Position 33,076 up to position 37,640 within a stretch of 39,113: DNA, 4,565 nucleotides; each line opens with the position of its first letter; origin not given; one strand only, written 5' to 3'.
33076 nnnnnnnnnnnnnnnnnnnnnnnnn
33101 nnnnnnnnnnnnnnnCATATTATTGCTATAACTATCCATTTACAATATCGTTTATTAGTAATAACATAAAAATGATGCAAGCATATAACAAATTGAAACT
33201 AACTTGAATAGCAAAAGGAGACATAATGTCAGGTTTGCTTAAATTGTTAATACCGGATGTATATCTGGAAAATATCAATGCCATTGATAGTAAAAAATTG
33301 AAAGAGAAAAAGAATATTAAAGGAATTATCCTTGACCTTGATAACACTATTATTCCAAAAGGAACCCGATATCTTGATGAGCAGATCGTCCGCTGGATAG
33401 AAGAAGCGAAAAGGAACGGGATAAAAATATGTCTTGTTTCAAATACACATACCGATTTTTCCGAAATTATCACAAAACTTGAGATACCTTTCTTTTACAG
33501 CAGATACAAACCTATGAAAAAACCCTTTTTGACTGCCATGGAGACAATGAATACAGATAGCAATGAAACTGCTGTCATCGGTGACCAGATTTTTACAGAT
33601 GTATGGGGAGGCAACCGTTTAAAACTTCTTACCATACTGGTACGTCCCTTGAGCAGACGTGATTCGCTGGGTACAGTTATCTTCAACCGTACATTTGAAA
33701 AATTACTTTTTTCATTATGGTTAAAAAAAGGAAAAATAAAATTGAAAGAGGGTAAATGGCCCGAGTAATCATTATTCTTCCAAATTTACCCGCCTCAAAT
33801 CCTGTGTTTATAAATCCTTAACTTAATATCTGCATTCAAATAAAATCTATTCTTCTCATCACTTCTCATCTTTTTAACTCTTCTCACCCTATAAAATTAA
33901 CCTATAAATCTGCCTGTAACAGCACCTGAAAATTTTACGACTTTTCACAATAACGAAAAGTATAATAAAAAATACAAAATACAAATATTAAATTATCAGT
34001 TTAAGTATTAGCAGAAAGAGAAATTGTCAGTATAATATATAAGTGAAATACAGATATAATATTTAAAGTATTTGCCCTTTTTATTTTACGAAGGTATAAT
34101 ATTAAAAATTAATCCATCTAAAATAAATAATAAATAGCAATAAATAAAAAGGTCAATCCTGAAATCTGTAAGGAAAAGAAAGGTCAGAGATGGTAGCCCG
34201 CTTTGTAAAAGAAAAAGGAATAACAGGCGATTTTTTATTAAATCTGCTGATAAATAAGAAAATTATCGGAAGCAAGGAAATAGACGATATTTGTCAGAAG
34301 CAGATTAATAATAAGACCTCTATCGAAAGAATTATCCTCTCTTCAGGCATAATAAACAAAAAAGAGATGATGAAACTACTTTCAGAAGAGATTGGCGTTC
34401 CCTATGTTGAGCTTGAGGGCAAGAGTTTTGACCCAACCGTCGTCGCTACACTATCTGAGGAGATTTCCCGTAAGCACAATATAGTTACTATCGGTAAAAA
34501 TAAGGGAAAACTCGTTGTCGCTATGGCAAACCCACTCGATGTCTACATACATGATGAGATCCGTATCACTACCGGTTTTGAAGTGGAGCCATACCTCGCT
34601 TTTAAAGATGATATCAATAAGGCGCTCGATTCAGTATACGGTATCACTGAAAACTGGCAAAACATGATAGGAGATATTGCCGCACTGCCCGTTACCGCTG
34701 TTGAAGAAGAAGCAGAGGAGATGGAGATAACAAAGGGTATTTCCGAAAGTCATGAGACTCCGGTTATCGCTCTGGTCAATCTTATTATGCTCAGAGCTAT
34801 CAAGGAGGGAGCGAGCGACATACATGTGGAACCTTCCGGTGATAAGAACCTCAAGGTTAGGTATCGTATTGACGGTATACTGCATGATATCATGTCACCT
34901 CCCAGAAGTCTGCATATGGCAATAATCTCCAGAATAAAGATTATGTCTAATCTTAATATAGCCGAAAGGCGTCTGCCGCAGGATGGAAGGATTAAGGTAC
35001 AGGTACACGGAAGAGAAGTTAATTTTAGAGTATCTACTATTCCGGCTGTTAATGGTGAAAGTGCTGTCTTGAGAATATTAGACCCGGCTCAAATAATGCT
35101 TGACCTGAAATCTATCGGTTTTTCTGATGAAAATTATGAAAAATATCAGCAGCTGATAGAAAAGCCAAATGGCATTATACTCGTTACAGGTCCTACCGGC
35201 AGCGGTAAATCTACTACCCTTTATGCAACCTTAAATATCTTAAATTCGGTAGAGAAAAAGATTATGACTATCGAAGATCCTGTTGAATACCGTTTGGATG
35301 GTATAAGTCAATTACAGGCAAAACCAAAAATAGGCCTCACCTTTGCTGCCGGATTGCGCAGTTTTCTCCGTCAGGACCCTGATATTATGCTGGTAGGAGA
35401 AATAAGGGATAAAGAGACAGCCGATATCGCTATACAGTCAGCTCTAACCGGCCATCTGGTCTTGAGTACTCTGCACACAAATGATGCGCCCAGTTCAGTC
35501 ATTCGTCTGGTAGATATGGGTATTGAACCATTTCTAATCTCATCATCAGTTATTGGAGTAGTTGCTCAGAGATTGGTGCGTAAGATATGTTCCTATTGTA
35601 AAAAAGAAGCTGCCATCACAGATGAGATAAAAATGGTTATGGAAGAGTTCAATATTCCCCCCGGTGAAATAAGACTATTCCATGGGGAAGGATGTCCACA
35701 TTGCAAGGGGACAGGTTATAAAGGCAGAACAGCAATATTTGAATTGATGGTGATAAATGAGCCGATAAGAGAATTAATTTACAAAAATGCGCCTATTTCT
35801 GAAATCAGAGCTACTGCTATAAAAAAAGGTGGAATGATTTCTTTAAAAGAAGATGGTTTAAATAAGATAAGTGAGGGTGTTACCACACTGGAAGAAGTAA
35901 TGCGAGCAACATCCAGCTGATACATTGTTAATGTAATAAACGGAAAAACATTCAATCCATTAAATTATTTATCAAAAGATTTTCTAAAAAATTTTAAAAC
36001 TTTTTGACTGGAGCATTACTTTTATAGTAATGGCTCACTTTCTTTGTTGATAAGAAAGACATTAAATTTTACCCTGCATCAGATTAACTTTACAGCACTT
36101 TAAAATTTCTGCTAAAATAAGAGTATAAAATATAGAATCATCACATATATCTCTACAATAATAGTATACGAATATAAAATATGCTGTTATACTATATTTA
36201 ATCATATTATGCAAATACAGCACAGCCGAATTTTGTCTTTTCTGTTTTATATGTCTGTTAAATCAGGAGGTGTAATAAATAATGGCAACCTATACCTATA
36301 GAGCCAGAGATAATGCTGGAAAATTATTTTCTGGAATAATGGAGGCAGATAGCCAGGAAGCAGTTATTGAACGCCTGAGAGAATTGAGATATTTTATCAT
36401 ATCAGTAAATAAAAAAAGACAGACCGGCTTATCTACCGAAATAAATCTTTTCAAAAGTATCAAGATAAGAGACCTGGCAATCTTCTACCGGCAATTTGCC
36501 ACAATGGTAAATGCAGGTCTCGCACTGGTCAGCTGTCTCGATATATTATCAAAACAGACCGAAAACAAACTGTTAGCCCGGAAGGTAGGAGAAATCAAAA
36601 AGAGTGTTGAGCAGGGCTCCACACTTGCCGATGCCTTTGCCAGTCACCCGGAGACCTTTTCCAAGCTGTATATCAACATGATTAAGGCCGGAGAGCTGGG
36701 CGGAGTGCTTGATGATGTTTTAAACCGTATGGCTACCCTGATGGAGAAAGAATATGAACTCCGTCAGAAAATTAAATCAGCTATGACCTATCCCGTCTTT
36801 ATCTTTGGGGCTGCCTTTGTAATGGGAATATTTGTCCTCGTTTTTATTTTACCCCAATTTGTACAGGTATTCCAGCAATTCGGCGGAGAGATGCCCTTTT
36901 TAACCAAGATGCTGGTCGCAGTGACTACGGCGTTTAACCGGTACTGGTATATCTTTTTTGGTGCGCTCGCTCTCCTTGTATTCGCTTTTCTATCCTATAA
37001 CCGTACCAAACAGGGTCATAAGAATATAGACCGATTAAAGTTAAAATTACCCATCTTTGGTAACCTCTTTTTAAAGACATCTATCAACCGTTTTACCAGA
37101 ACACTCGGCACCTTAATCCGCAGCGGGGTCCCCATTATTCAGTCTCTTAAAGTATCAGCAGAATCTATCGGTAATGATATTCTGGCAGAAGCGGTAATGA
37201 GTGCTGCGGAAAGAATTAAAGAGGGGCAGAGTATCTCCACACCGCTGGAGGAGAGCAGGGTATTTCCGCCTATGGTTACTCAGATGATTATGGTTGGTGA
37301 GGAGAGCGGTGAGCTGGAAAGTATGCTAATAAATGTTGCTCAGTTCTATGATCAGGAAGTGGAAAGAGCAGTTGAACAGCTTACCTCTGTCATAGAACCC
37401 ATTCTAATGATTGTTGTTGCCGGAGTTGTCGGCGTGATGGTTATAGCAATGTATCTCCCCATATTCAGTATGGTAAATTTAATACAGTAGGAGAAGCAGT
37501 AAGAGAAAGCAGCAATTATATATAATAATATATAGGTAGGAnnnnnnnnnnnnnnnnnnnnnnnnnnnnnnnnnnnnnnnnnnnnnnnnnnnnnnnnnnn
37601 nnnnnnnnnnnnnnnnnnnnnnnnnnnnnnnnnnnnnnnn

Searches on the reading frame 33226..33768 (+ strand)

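Call 5: search_protein_families(library=pfam, proteins=[window:33226-33768:+], max_evalue=0.00001)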
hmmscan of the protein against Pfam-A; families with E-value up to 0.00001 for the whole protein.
window:33226-33768:+ (180 aa): 4 families
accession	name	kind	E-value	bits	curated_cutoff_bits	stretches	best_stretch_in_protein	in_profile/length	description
PF09419.16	PGP_phosphatase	-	2.3e-10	40.7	20.4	1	6-133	15-157/168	Mitochondrial PGP phosphatase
PF00702.32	Hydrolase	-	3.4e-10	41.1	26.4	1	52-130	101-188/191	haloacid dehalogenase-like hydrolase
PF13242.12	Hydrolase_like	-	3.2e-08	33.8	22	1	95-140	4-49/75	HAD-hyrolase-like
PF13419.12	HAD_2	-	1.4e-06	29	23.8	0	52-138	82-177/178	Haloacid dehalogenase-like hydrolase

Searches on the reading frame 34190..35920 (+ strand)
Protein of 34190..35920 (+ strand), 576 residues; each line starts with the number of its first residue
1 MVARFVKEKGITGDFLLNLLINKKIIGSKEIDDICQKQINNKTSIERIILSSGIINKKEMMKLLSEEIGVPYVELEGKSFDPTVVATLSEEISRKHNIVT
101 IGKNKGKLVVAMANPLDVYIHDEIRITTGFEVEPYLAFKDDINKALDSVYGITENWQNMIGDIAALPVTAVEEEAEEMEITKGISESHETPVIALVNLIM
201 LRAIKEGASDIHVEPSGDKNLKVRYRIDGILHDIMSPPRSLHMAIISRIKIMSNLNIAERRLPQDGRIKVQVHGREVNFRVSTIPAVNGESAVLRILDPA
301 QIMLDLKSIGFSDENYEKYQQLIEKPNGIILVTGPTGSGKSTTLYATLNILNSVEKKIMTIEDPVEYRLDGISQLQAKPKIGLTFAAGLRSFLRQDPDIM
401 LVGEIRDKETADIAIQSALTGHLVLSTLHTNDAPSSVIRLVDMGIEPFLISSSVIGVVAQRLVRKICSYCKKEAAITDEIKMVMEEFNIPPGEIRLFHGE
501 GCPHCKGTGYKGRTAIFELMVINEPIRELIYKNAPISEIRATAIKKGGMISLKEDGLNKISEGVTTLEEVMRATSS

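Call 5: search_protein_families(library=pfam, proteins=[window:34190-35920:+], max_evalue=0.00001)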
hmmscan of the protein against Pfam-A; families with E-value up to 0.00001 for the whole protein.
window:34190-35920:+ (576 aa): 2 families
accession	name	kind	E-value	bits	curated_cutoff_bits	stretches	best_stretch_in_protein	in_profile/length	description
PF00437.27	T2SSE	-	9.3e-141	469.2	24.9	1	187-572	3-370/370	Type II/IV secretion system protein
PF05157.20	MshEN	-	4.9e-18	65.3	23.1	1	69-154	2-88/90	MshEN domain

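Call 61: search_protein_families(library=ncbifam, proteins=[window:34190-35917:+], max_evalue=0.00001)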
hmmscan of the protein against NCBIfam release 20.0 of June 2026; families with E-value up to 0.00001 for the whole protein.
window:34190-35917:+ (576 aa): 19 families
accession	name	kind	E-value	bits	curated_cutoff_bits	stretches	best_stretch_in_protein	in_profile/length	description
TIGR02533.1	type_II_gspE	equivalog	5.3e-188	625.6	630.25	1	87-574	3-486/486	type II secretion system ATPase GspE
TIGR02538.1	type_IV_pilB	equivalog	1.7e-187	624.5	675.65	1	16-575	2-563/564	type IV-A pilus assembly ATPase PilB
NF053534.1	T4PilAsmATPsTfpB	equivalog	5.1e-151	503.9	850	1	51-574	59-582/584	type IV pilus assembly ATPase TfpB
NF007755.0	PRK10436.1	equivalog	2.4e-137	458.4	617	1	90-574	11-459/465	type II secretion system protein GspE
NF041000.1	ATPase_ComGA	equivalog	2.4e-77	259.5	300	1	199-464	3-266/267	competence type IV pilus ATPase ComGA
TIGR01420.1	pilT_fam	subfamily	2.7e-57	194.5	319.1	1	199-466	5-271/343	PilT/PilU family type 4a pilus ATPase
TIGR02525.1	plasmid_TraJ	equivalog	9.5e-28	97.2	368.3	1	291-443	119-272/372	plasmid transfer ATPase TraJ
TIGR02524.1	dot_icm_DotB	equivalog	1.4e-22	80.4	463.3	1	324-442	131-258/358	Dot/Icm type IV secretion system ATPase DotB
NF058587.1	archaellum_moto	equivalog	7.5e-17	61.3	550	1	288-445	235-398/527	archaellum flagellar ATPase motor FlaI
TIGR02782.1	TrbB_P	equivalog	1.9e-13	50.4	304.55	1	314-442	124-254/303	P-type conjugative transfer ATPase TrbB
NF010469.0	PRK13894.1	subfamily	1.3e-12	47.7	508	1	317-441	140-265/320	conjugal transfer ATPase TrbB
TIGR03819.1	heli_sec_ATPase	hypoth_equivalog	5.2e-12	45.6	373.15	1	283-444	133-301/340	TadA family conjugal transfer-associated ATPase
TIGR02788.1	VirB11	equivalog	1.7e-11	43.8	249.95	1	328-444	145-266/308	P-type DNA transfer ATPase VirB11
NF053672.1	bindosome_BasE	exception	4e-11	42.3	1000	1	321-459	264-408/512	bindosome assembly system ATPase subunit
NF012033.0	PRK15489.1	equivalog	2e-09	36.2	537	1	18-163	495-640/703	glycosyl transferase family protein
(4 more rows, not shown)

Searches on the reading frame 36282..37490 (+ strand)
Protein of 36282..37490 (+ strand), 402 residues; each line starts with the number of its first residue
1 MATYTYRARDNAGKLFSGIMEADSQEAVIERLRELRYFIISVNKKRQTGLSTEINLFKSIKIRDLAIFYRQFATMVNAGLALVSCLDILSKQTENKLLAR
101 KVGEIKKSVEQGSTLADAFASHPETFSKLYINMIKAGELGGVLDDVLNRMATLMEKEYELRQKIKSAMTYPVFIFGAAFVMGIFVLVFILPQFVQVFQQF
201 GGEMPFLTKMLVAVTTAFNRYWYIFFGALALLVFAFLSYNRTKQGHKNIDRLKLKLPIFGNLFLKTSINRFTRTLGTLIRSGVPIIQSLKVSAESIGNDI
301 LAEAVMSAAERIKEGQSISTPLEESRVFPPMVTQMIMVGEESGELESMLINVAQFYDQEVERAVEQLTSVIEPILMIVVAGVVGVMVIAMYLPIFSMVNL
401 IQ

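Call 5: search_protein_families(library=pfam, proteins=[window:36282-37490:+], max_evalue=0.00001)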
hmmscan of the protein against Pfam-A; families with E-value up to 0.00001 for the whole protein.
window:36282-37490:+ (402 aa): 1 family
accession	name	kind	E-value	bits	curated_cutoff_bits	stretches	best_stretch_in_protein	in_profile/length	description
PF00482.28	T2SSF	-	5.2e-68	227.2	25.2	2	68-191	1-125/125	Type II secretion system (T2SS), protein F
